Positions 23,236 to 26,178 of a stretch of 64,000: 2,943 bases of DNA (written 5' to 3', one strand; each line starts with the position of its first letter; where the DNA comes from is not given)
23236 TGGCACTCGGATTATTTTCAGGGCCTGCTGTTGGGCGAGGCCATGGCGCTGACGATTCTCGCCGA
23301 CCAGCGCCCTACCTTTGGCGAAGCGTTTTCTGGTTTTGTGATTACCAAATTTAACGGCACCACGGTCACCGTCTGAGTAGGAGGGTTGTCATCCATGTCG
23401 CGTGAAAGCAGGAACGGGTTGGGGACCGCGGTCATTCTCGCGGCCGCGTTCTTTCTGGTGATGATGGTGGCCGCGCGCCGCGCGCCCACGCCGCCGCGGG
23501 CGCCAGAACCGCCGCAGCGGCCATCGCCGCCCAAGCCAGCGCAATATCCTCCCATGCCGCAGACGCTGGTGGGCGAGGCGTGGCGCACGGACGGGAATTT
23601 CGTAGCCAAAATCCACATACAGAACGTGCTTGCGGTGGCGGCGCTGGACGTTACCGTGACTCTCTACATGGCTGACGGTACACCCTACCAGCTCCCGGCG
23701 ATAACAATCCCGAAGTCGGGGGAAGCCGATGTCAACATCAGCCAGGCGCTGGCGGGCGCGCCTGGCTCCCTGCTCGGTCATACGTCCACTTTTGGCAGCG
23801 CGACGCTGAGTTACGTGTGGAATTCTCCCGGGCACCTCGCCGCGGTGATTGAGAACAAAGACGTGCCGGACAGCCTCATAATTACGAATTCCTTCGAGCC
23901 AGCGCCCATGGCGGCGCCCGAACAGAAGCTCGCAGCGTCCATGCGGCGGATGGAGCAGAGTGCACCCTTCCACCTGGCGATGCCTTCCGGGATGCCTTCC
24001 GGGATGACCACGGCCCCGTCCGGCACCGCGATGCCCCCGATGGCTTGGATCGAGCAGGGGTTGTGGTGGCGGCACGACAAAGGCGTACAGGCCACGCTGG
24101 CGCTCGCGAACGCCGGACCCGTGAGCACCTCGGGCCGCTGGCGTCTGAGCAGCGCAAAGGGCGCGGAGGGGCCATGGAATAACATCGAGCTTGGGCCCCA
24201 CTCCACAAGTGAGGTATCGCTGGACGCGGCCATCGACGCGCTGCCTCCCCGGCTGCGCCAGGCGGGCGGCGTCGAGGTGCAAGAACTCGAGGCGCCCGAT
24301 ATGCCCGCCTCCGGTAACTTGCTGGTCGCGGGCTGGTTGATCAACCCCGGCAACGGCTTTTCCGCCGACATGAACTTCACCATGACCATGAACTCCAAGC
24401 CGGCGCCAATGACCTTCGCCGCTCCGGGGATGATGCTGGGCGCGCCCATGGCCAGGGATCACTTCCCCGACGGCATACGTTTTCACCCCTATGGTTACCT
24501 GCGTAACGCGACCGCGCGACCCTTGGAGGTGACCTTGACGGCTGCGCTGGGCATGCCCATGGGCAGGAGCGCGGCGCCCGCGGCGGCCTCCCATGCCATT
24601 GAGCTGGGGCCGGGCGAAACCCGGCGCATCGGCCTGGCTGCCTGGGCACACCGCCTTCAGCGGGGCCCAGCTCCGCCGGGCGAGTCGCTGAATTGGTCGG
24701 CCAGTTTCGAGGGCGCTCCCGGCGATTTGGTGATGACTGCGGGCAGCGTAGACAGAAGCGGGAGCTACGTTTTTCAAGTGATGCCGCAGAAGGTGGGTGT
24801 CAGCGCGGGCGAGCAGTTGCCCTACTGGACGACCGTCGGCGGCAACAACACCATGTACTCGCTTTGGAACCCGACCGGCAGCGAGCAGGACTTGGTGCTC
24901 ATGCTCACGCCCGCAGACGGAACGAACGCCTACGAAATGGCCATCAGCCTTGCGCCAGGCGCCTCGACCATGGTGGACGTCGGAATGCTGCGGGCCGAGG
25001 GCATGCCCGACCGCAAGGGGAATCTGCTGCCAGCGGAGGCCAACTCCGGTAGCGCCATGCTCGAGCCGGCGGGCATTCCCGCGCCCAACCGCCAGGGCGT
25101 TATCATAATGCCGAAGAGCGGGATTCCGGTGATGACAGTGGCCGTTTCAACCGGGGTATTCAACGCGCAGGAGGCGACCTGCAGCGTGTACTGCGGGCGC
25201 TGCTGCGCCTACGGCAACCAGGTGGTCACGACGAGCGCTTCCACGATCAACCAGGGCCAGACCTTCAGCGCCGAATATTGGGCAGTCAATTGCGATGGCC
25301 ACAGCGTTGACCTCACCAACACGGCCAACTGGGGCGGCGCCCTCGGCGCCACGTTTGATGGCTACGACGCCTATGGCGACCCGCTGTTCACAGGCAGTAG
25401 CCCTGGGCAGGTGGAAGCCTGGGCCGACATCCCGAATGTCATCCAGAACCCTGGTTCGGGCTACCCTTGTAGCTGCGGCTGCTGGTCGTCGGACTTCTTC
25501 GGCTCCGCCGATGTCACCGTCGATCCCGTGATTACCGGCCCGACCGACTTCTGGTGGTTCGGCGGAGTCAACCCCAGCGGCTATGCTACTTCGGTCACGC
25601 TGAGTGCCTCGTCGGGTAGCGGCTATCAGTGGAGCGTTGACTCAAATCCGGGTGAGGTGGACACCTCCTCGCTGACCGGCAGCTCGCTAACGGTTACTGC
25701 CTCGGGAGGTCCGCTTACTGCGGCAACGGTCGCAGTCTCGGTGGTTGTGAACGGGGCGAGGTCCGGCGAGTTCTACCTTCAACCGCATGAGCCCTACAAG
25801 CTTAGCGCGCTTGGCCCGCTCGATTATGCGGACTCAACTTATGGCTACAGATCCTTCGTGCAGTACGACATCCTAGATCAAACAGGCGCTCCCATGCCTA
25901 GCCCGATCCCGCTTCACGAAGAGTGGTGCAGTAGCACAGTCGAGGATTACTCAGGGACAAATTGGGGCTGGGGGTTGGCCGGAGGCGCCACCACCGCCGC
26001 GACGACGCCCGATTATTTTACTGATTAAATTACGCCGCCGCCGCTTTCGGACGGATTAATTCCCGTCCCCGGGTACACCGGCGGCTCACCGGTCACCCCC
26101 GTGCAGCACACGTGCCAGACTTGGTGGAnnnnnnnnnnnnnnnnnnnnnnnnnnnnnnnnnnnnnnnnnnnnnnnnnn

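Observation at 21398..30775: Uncharacterised extracytoplasmic gene cluster converging on an ECF sigma/anti-sigma pair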

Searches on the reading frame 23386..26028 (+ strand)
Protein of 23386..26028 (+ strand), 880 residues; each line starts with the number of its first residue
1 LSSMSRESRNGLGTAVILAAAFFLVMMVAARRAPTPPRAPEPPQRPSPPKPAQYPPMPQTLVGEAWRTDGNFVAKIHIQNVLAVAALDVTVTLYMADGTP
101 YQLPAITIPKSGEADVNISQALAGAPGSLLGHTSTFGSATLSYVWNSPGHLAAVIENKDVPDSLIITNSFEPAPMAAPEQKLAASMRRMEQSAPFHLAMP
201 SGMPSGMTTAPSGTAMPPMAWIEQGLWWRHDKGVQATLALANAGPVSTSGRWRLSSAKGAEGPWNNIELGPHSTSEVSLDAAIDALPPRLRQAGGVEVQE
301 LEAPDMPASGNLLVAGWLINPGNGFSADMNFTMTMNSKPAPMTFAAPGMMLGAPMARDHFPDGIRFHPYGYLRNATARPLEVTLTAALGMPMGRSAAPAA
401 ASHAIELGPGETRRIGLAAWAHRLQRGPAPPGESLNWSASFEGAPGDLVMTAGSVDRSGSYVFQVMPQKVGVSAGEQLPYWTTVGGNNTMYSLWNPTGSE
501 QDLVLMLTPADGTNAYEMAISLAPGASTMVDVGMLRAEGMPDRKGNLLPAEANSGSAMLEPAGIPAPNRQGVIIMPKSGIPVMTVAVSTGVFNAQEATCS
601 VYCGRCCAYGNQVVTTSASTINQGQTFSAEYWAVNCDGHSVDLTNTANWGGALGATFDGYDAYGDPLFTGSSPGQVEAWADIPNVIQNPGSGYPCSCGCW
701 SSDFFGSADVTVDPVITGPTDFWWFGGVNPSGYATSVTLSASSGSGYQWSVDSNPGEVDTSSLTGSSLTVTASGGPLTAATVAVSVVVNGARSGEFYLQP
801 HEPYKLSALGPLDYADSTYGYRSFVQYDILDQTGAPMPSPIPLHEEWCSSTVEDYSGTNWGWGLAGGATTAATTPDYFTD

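Call 4: search_protein_families(library=pfam, proteins=[window:23386-26028:+], max_evalue=0.1)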
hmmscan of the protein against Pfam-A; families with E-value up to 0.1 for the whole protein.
window:23386-26028:+ (880 aa): 0 families

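Call 10: find_homologous_proteins(query=window:23386-26025:+)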
Query window:23386-26025:+ (880 aa): 21 proteins with E <= 0.001 among 8000 candidates.
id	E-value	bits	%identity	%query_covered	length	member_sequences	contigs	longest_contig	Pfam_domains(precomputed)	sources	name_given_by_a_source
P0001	0.0e+0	2006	100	100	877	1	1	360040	-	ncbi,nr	ncbi:MAG: hypothetical protein EPN33_04050 [Acidobacteria bacterium]|nr:MAG: hypothetical protein EP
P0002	9.5e-210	717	46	100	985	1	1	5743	-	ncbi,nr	ncbi:MAG TPA: hypothetical protein VFP94_05690 [Terriglobales bacterium]|nr:hypothetical protein [Te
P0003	3.3e-161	557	41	89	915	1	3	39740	-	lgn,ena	-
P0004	3.4e-136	474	38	95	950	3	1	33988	-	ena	-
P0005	3.1e-114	401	32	98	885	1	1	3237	-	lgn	-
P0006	1.1e-113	399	35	91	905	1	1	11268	-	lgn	-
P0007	6.7e-99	350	45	52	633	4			-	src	-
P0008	7.5e-83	297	33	75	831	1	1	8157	PF02368.25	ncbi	-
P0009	1.7e-82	296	36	71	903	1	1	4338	PF01833.31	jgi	jgi:IPT/TIG domain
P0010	1.0e-81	293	36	64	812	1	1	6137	PF02368.25,PF26918.1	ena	-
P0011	1.9e-81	293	36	62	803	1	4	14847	PF02368.25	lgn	-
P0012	3.9e-81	292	34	73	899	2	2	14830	PF02368.25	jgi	-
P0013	9.0e-81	290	36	62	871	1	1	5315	PF26918.1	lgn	-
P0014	1.9e-80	289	34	67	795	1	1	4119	PF26918.1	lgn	-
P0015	6.3e-78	281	33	71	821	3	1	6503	-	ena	-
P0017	2.2e-75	273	35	63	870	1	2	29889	PF02368.25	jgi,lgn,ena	-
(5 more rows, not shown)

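Call 12: find_encoding_contigs(protein=P0003, flank=10000, max_places=3)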
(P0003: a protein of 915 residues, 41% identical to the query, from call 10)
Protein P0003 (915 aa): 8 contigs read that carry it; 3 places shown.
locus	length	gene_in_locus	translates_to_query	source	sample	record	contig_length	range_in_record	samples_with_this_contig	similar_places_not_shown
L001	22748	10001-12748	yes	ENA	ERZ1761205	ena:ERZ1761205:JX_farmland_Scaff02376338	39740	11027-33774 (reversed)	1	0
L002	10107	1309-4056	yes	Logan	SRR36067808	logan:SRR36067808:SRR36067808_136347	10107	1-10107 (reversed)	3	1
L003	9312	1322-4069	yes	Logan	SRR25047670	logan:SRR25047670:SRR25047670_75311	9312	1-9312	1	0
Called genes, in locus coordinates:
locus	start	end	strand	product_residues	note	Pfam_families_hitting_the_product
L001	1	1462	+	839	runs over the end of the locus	PF00128:Alpha-amylase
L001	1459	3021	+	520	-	PF00128:Alpha-amylase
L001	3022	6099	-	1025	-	-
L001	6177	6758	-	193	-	PF01227:GTP_cyclohydroI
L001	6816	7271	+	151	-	PF00578:AhpC-TSA, PF08534:Redoxin, PF00085:Thioredoxin (weak), PF13905:Thioredoxin_8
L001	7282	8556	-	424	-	PF00483:NTP_transferase, PF12804:NTP_transf_3 (weak), PF24894:Hexapep_GlmU, PF25247:LbH_GLGC (faint), PF00132:Hexapep (faint), PF25084:LbH_EIF2B, PF25087:GMPPB_C (weak)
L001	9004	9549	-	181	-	-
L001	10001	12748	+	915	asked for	-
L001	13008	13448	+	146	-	-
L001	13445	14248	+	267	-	-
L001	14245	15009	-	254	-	PF11306:DUF3108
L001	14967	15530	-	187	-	PF04191:PEMT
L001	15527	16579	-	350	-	PF01075:Glyco_transf_9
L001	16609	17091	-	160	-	PF01467:CTP_transf_like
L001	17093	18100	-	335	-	PF00294:PfkB, PF08543:Phos_pyr_kin (weak)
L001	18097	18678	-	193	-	PF13242:Hydrolase_like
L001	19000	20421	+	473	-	PF01225:Mur_ligase, PF08245:Mur_ligase_M, PF02875:Mur_ligase_C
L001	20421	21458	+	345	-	PF08478:POTRA_1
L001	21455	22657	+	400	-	PF02491:SHS2_FTSA, PF06723:MreB_Mbl, PF11104:PilM_2 (faint), PF14450:FtsA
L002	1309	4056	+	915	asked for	-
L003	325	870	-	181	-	-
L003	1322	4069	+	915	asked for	-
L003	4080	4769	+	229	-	PF13620:CarboxypepD_reg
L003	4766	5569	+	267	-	PF13646:HEAT_2 (faint)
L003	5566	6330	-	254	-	PF11306:DUF3108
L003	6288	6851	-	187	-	PF04191:PEMT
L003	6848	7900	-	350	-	PF01075:Glyco_transf_9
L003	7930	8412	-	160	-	PF01467:CTP_transf_like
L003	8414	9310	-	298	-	?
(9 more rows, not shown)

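Call 13: find_encoding_contigs(protein=P0004, flank=10000, max_places=3)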
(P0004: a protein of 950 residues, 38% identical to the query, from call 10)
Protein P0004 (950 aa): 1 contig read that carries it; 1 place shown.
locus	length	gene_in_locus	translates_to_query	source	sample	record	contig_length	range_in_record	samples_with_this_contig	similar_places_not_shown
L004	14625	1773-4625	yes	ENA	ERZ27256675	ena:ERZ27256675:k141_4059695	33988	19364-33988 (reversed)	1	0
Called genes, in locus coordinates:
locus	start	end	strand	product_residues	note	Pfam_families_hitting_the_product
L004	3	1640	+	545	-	?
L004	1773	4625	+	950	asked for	-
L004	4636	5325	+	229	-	-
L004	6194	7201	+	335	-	PF01548:DEDD_Tnp_IS110, PF02371:Transposase_20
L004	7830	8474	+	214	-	PF13620:CarboxypepD_reg (faint)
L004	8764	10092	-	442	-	PF03972:MmgE_PrpD_N, PF19305:MmgE_PrpD_C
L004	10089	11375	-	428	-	PF05977:MFS_3, PF07690:MFS_1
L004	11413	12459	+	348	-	-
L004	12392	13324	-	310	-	PF00126:HTH_1, PF03466:LysR_substrate, PF12727:PBP_like (faint)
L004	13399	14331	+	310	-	PF03601:Cons_hypoth698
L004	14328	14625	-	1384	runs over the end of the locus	-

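Call 14: search_protein_families(library=pfam, proteins=[L001:9004-9549:-, L003:4080-4769:+, L003:4766-5569:+, L004:3-1640:+, L004:4636-5325:+, L004:7830-8474:+, P0002, P0010, P0009], max_evalue=0.1)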
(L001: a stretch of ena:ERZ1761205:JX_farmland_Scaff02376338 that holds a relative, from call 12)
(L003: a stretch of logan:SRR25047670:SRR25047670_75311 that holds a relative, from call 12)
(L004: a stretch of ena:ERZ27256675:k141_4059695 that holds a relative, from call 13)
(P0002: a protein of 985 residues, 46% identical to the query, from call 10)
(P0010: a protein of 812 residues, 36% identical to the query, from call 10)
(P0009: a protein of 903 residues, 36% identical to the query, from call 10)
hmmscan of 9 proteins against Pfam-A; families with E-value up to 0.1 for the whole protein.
L001:9004-9549:- (181 aa): 0 families

L003:4080-4769:+ (229 aa): 3 families
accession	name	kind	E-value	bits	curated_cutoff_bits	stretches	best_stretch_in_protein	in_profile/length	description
PF13620.12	CarboxypepD_reg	-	8e-12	45.8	32.3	1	29-89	1-58/82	Carboxypeptidase regulatory-like domain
PF00775.27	Dioxygenase_C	-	0.03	14.2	27.3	0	30-50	32-52/182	Dioxygenase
PF13715.12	CarbopepD_reg_2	-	0.082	13.4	32.2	0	30-84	1-49/88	CarboxypepD_reg-like domain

L003:4766-5569:+ (267 aa): 1 family
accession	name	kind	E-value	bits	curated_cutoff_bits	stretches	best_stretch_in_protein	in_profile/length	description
PF13646.12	HEAT_2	-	2.1e-05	25.1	27.7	1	217-265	13-61/88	HEAT repeats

L004:3-1640:+ (545 aa): 1 family
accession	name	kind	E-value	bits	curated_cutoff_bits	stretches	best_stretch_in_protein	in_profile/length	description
PF24019.1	DUF7332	-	0.021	14.7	27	1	95-150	54-108/150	Family of unknown function (DUF7332)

L004:4636-5325:+ (229 aa): 0 families

L004:7830-8474:+ (214 aa): 2 families
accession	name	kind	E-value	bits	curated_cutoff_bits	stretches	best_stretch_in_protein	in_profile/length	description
PF13620.12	CarboxypepD_reg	-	4.1e-08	33.9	32.3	1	132-211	2-82/82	Carboxypeptidase regulatory-like domain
PF25020.1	TTR_TEN1-4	-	0.069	13.5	27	0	129-202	6-77/86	Teneurin TTR-like domain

P0002 (985 aa): 0 families

P0010 (812 aa): 2 families
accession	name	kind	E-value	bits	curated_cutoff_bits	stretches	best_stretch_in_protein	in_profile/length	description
PF02368.24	Big_2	-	1.5e-08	34.9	22.8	1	597-629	37-69/79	Bacterial Ig-like domain (group 2)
PF24542.1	Ig_TPPC8_C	-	0.0038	17.5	27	1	323-390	28-95/103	TPPC8 C-terminal Ig-like domain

P0009 (903 aa): 3 families
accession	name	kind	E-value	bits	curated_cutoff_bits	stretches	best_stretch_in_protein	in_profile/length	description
PF01833.30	TIG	-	7.8e-06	26.2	20.9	1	662-744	1-78/84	IPT/TIG domain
PF02368.24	Big_2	-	0.025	15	22.8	1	568-629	4-65/79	Bacterial Ig-like domain (group 2)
PF04582.17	Reo_sigmaC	-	0.053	14.2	28.1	0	594-618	91-115/130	Reovirus sigma C capsid protein C-terminal domain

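Call 15: find_encoding_contigs(protein=P0001, flank=10000, max_places=3)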
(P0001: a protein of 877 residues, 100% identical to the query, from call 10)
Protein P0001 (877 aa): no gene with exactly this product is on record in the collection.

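Call 16: find_encoding_contigs(protein=P0002, flank=10000, max_places=3)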
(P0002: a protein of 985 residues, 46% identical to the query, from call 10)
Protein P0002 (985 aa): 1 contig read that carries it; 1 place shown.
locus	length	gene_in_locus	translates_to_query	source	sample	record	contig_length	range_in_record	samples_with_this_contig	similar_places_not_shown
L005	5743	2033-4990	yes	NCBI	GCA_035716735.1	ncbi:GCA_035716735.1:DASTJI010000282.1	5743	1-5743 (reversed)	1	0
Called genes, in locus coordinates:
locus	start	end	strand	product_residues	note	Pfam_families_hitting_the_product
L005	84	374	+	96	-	-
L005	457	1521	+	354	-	-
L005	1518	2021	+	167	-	PF22778:VCPO_2nd (weak), PF01569:PAP2 (weak)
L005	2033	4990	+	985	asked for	-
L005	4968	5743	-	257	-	?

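Call 28: find_encoding_contigs(protein=P0017, flank=10000, max_places=2)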
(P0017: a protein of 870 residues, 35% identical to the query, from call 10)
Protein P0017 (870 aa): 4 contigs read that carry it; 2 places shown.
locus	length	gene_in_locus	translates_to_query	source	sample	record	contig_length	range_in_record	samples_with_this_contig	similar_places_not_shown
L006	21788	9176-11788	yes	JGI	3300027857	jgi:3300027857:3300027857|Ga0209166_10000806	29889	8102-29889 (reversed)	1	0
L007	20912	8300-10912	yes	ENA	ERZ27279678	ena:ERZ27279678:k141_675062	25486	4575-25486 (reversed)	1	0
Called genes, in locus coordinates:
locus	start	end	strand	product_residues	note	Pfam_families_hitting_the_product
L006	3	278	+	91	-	?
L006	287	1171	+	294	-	PF03631:Virul_fac_BrkB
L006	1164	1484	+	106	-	-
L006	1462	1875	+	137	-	PF01850:PIN (weak)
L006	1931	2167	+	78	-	-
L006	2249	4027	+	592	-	-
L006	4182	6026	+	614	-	-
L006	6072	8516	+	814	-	-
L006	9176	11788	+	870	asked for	PF02368:Big_2 (weak)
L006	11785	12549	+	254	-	-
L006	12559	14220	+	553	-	PF06537:DHOR (weak)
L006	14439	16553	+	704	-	PF08811:DUF1800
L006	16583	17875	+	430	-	PF07394:DUF1501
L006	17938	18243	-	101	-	PF01381:HTH_3 (weak)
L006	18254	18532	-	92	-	PF05015:HigB-like_toxin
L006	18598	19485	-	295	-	-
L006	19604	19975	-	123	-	PF13366:PDDEXK_3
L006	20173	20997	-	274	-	PF18780:HNH_repeat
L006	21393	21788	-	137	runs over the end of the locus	-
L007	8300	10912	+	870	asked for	PF02368:Big_2 (weak)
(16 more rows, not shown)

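Call 29: find_encoding_contigs(protein=P0011, flank=10000, max_places=2)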
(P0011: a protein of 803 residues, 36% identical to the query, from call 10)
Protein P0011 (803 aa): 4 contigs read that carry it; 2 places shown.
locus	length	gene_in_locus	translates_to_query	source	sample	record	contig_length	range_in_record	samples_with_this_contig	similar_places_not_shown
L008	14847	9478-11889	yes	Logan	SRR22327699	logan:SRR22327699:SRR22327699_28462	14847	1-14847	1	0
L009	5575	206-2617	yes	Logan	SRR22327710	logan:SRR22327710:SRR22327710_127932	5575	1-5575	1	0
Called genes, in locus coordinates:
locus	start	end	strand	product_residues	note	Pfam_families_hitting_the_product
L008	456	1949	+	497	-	PF14321:DUF4382, PF13620:CarboxypepD_reg (weak)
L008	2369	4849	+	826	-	PF22666:Glyco_hydro_2_N2, PF00703:Glyco_hydro_2, PF17786:Mannosidase_ig, PF18368:Ig_GlcNase, PF17753:Ig_mannosidase (weak)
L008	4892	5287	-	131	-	PF00486:Trans_reg_C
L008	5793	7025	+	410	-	PF13668:Ferritin_2 (faint)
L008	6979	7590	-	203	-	-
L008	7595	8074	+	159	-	PF13441:Gly-zipper_YMGG (weak)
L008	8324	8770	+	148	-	PF12844:HTH_19, PF13560:HTH_31, PF01381:HTH_3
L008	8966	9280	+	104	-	-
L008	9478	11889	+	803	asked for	PF02368:Big_2 (weak)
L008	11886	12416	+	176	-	PF13646:HEAT_2 (faint)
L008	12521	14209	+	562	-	PF06537:DHOR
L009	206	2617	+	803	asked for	PF02368:Big_2 (weak)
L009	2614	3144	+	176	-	PF13646:HEAT_2 (faint)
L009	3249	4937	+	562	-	PF06537:DHOR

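Call 30: find_encoding_contigs(protein=P0006, flank=10000, max_places=2)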
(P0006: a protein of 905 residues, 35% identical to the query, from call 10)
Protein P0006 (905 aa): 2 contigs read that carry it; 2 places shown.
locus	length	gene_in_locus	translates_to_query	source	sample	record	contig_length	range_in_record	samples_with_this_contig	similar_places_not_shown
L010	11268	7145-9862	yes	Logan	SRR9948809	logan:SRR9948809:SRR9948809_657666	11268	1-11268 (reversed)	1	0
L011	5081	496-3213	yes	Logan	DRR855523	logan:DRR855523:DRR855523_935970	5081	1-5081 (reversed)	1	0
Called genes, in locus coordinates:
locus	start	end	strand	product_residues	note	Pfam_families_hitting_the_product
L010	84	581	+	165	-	PF01464:SLT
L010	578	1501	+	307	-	PF12293:T4BSS_DotH_IcmK (weak), PF03524:CagX (weak)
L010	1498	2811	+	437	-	PF03743:TrbI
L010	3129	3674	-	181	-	PF09509:Hypoth_Ymh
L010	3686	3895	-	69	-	-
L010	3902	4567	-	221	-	PF01331:mRNA_cap_enzyme (weak), PF01068:DNA_ligase_A_M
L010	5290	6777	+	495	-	PF21167:DUF6851, PF22778:VCPO_2nd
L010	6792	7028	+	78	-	-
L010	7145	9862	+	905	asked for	-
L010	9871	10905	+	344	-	PF13646:HEAT_2 (weak)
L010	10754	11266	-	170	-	?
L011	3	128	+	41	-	?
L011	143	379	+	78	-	-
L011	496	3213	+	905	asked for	-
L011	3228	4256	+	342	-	PF13646:HEAT_2 (weak)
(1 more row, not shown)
